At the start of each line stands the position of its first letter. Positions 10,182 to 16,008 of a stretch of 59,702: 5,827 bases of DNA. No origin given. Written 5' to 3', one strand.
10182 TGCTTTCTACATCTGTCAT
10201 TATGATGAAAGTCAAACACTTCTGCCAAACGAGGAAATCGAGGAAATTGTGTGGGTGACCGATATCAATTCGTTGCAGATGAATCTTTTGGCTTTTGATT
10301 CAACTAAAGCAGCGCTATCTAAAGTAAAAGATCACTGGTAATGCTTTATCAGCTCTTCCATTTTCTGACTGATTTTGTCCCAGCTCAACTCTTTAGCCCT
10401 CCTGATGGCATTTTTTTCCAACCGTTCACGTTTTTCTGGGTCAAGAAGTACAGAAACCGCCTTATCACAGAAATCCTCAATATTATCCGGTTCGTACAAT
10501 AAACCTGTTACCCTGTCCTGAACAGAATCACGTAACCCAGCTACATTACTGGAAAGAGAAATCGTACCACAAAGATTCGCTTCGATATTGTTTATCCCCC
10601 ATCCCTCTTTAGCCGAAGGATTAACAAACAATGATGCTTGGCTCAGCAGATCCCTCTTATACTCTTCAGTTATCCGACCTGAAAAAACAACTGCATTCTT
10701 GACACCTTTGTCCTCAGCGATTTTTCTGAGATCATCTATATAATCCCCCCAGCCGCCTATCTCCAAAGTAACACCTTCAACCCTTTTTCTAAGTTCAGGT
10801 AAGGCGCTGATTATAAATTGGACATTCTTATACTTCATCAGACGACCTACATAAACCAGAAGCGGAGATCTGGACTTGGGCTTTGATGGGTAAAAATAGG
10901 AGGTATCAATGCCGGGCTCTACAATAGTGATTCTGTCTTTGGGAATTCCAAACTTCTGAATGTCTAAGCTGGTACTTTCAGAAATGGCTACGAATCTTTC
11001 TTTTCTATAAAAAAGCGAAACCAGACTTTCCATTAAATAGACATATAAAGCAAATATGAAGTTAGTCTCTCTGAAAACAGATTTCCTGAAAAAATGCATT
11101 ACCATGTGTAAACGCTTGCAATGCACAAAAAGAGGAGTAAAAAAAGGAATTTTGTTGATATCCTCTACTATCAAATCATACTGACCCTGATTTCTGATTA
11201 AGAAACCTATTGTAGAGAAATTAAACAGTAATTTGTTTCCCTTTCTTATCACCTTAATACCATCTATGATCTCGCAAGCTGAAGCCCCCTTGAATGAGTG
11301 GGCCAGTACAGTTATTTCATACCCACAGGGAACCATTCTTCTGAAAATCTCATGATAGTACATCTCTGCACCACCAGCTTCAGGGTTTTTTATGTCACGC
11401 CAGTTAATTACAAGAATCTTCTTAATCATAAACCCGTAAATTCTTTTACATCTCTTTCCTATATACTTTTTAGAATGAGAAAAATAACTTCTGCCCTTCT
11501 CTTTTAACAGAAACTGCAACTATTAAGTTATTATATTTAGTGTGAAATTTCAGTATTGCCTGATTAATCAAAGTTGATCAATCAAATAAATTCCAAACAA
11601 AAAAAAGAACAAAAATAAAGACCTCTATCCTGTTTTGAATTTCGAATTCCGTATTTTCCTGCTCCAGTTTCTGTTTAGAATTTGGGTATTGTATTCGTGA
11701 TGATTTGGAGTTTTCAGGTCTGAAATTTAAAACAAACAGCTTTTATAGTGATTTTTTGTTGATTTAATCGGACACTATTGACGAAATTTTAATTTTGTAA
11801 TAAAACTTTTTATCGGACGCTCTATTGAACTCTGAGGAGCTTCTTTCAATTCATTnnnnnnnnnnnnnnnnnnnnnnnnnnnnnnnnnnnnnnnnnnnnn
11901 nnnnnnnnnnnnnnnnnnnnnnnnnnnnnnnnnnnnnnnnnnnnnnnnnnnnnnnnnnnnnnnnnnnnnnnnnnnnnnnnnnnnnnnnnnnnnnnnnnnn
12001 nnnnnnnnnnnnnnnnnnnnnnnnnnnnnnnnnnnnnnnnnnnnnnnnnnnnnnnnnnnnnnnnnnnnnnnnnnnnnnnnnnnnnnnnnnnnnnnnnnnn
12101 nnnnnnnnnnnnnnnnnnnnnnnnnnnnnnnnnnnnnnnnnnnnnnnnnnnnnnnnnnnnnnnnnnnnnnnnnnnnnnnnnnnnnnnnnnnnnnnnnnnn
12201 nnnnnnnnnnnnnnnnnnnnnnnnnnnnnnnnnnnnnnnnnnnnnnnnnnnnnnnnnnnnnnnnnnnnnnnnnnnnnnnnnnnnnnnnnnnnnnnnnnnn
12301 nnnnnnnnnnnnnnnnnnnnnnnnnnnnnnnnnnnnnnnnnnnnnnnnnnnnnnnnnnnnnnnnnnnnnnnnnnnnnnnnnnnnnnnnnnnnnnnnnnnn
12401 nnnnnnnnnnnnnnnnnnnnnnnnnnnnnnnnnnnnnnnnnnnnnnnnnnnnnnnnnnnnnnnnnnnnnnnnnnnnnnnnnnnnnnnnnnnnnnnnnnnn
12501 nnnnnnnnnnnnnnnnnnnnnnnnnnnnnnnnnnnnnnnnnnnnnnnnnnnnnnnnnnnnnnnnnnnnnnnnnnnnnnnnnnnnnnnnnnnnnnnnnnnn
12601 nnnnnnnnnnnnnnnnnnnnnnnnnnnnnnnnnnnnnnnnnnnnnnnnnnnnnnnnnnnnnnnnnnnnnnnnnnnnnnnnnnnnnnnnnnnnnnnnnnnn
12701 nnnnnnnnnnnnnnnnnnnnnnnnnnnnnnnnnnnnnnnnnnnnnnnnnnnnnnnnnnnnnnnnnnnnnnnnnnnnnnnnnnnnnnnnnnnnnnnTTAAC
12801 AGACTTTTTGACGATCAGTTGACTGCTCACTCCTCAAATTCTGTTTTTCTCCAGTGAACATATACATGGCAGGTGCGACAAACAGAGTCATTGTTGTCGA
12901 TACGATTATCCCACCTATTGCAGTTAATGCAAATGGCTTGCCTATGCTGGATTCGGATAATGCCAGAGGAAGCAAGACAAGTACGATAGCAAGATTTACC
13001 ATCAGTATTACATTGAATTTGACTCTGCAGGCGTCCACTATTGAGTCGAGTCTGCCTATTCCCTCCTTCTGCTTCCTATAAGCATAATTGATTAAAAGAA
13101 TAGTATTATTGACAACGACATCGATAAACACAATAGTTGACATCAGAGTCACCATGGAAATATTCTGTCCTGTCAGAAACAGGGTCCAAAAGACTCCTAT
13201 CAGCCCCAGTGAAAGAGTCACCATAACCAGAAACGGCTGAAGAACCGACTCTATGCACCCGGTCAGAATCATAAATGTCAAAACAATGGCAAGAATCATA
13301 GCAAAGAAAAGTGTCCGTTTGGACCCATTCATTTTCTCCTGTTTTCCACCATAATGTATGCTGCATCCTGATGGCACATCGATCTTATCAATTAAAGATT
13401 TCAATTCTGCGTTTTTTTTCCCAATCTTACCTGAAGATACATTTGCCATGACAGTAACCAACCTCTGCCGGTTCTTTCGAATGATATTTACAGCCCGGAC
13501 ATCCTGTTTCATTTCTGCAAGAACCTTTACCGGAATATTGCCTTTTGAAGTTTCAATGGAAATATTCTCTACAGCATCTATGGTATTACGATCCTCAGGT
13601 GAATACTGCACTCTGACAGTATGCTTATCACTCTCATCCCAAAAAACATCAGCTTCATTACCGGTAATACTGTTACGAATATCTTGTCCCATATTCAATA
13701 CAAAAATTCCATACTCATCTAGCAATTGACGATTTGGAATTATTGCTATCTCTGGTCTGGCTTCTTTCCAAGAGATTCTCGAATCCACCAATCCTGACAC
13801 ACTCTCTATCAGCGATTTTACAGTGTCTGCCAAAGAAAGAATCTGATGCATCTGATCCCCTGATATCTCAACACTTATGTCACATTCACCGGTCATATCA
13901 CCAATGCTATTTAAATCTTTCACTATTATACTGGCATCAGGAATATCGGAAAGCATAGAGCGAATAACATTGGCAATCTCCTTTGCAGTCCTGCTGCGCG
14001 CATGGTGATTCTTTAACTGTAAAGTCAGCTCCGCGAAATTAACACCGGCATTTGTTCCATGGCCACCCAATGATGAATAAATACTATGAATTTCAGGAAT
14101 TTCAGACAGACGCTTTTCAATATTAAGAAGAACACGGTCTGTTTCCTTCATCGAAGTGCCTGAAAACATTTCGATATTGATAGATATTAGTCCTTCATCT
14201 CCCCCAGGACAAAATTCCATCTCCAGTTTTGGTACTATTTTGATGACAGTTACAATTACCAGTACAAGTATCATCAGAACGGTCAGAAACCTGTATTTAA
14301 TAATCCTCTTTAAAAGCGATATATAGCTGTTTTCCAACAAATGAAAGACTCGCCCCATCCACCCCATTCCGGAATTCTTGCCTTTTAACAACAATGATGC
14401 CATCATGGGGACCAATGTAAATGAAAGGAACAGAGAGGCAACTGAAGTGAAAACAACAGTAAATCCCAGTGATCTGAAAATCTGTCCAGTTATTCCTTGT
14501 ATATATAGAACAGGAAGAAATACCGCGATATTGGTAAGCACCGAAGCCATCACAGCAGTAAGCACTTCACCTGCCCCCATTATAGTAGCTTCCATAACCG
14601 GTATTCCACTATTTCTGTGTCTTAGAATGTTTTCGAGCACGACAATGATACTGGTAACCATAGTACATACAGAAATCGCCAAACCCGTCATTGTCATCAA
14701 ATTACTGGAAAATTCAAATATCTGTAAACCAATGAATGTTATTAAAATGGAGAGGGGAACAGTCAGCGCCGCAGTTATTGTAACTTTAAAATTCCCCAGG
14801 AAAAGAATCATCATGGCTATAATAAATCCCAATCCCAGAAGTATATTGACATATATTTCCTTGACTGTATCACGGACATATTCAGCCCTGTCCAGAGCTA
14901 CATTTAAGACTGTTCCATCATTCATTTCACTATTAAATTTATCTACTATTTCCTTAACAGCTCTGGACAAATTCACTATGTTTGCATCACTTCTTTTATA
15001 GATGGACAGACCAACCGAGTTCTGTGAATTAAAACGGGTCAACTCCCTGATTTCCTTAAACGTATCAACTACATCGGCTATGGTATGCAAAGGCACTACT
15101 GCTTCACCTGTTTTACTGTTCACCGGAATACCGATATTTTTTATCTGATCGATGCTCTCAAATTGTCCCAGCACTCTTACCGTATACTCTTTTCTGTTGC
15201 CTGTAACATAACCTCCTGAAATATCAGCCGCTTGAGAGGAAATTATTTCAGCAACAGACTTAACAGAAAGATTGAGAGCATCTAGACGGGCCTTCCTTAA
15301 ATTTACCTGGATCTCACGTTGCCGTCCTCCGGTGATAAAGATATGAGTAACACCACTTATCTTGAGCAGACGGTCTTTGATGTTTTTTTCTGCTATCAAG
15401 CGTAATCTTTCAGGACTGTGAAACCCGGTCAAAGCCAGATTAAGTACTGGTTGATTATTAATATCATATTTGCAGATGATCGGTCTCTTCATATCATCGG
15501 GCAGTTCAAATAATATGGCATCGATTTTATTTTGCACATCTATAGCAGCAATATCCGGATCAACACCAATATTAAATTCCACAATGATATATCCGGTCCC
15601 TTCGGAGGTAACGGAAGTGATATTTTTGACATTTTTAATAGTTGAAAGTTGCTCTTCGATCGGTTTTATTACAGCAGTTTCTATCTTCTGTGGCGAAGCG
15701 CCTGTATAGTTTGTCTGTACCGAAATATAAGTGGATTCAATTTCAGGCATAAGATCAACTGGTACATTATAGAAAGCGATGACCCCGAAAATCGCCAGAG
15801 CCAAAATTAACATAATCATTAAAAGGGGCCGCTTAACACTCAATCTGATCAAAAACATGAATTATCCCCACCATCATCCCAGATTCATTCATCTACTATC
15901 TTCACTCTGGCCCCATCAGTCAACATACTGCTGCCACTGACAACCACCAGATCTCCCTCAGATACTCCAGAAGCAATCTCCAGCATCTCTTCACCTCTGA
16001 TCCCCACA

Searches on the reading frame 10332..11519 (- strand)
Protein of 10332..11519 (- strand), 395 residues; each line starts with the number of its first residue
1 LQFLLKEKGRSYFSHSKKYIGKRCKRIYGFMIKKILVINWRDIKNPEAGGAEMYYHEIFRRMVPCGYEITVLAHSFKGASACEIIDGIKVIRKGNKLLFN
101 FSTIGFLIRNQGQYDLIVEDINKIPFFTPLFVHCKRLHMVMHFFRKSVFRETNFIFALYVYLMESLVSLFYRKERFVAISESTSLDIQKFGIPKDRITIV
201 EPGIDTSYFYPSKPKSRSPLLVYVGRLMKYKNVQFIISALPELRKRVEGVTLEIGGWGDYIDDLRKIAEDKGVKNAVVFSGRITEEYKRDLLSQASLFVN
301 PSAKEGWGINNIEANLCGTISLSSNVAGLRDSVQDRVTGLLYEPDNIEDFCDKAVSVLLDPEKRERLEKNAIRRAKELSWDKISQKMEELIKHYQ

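Call 64: search_protein_families(library=pfam, proteins=[window:10332-11519:-], max_evalue=0.001)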
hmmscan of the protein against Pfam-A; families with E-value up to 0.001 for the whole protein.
window:10332-11519:- (395 aa): 5 families
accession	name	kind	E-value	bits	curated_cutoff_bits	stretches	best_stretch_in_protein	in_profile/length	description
PF00534.26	Glycos_transf_1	-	1.7e-35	122.5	26.4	1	214-373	11-171/172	Glycosyl transferases group 1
PF13692.12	Glyco_trans_1_4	-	1.9e-27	96.7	27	1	219-359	2-141/142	Glycosyl transferases group 1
PF13439.12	Glyco_transf_4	-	9e-12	45.8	28.5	1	49-207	2-169/170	Glycosyltransferase Family 4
PF13524.12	Glyco_trans_1_2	-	1.4e-06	28.7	25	1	236-384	5-139/144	Glycosyl transferase-like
PF20706.3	GT4-conflict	-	9.9e-06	25.2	26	1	195-343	172-330/385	Family 4 Glycosyltransferase in conflict systems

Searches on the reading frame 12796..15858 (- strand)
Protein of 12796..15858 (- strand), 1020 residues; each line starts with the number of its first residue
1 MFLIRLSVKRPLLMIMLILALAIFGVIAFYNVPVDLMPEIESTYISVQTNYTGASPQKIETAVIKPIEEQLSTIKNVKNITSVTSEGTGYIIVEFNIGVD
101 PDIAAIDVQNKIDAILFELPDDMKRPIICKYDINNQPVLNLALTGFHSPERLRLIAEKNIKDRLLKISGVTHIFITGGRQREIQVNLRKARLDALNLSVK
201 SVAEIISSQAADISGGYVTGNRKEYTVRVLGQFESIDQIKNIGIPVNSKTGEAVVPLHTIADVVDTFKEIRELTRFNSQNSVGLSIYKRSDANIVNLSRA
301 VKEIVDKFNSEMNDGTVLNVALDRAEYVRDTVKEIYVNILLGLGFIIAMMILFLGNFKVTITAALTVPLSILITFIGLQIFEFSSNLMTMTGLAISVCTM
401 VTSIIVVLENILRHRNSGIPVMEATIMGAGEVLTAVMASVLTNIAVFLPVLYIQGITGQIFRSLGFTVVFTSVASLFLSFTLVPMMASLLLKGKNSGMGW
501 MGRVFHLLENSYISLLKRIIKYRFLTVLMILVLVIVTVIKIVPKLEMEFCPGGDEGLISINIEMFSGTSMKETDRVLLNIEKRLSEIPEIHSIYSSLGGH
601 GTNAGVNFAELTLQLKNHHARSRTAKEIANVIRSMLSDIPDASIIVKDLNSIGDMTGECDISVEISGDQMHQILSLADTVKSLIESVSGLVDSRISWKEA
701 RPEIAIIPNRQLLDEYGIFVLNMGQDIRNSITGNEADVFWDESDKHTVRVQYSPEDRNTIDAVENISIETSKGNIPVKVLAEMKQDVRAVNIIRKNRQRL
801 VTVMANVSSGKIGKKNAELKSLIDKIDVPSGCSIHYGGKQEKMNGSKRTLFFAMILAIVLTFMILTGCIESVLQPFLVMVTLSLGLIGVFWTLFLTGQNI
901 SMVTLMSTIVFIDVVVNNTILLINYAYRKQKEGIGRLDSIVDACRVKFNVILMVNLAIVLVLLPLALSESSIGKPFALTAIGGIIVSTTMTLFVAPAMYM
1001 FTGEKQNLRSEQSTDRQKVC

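Call 64: search_protein_families(library=pfam, proteins=[window:12796-15858:-], max_evalue=0.001)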
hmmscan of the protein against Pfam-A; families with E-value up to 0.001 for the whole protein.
window:12796-15858:- (1020 aa): 2 families
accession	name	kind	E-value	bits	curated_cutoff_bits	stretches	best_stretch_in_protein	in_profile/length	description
PF00873.25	ACR_tran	-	1.2e-211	705.7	28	1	4-1001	2-1019/1021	AcrB/AcrD/AcrF family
PF03176.21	MMPL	-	5e-11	42.6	20.5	1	802-1010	93-309/333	MMPL family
